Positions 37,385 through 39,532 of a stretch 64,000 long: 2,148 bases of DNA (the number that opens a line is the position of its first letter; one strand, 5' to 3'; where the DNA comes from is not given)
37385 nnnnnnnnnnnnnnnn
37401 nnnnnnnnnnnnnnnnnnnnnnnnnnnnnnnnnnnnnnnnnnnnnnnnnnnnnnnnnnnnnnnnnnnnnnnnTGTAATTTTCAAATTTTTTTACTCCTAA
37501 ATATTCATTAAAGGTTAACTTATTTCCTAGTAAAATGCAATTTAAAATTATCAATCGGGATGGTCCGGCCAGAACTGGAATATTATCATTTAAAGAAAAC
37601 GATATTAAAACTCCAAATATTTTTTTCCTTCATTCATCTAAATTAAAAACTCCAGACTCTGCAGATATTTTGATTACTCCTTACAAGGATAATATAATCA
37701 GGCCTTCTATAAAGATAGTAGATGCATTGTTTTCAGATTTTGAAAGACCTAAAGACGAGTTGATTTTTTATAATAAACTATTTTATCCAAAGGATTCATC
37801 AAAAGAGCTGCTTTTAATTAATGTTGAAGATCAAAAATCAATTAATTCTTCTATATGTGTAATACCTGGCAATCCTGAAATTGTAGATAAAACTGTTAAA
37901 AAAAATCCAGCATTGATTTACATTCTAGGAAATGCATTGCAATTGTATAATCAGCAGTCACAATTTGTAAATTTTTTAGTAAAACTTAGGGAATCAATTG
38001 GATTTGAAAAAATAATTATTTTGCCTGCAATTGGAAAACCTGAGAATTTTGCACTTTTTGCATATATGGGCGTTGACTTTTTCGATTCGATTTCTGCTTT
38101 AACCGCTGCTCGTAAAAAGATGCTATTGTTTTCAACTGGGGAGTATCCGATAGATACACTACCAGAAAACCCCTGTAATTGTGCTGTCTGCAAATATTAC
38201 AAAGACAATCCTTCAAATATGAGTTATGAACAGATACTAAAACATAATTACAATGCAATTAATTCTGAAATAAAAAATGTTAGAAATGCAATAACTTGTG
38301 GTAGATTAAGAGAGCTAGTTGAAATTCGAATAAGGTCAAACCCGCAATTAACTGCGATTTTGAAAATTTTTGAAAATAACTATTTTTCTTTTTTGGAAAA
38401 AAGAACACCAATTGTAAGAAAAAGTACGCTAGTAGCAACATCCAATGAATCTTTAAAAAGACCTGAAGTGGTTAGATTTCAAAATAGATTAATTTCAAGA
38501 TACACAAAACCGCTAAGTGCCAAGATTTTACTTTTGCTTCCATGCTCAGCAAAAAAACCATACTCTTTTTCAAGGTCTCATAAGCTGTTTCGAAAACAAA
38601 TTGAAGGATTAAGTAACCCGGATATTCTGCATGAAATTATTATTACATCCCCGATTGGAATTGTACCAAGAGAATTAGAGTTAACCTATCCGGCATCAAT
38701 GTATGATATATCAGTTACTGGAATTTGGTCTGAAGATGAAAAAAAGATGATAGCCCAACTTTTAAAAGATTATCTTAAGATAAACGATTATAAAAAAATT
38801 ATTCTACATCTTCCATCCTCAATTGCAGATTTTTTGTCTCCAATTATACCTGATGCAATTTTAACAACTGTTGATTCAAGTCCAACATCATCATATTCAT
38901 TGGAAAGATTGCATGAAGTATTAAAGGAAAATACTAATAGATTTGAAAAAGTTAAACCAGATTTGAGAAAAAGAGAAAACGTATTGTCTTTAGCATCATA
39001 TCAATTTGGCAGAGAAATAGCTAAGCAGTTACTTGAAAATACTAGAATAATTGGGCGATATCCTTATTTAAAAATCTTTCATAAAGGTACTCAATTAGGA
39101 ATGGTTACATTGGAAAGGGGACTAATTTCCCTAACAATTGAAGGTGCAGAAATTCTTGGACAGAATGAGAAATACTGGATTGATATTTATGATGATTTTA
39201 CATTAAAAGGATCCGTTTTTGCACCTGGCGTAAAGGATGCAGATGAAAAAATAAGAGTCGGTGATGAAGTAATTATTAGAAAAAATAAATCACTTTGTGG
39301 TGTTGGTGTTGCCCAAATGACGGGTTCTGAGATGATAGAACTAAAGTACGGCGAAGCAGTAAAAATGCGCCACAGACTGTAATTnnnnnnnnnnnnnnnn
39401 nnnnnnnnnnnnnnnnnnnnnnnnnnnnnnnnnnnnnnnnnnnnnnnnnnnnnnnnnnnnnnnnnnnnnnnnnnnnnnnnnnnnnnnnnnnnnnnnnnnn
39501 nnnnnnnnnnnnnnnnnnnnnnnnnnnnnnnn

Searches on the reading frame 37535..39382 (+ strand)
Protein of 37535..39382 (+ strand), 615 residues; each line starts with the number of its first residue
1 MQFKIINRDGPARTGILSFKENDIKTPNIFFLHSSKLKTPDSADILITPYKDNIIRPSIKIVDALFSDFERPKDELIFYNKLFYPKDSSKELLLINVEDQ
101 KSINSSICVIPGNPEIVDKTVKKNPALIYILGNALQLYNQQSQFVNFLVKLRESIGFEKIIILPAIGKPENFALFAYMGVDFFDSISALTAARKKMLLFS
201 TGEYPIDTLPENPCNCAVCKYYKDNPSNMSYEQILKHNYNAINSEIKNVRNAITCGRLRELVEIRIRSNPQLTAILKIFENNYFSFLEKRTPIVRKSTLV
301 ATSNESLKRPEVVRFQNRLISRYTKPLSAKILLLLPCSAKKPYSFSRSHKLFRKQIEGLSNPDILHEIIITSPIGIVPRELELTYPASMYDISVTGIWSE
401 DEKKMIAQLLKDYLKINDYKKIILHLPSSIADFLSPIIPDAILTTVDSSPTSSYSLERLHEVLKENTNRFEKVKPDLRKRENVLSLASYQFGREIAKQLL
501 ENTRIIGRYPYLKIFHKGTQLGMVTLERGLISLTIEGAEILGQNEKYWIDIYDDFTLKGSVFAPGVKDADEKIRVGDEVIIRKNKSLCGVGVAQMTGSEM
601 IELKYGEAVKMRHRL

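Call 9: search_protein_families(library=pfam, proteins=[window:37535-39382:+], max_evalue=0.0001)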
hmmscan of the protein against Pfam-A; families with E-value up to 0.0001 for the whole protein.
window:37535-39382:+ (615 aa): 4 families
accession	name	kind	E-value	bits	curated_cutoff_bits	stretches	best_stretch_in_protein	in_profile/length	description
PF17884.7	DUF5591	-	8.7e-50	168.9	26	1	312-463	1-150/150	Domain of unknown function (DUF5591)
PF01702.25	TGT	-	1.2e-18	67.7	26.3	1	127-270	198-356/357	Queuine tRNA-ribosyltransferase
PF01472.26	PUA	-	4.1e-13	49.5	24.8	1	559-614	16-73/74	PUA domain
PF14810.12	TGT_C2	-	5.8e-06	26.9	25.3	1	483-543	3-67/72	Patch-forming domain C2 of tRNA-guanine transglycosylase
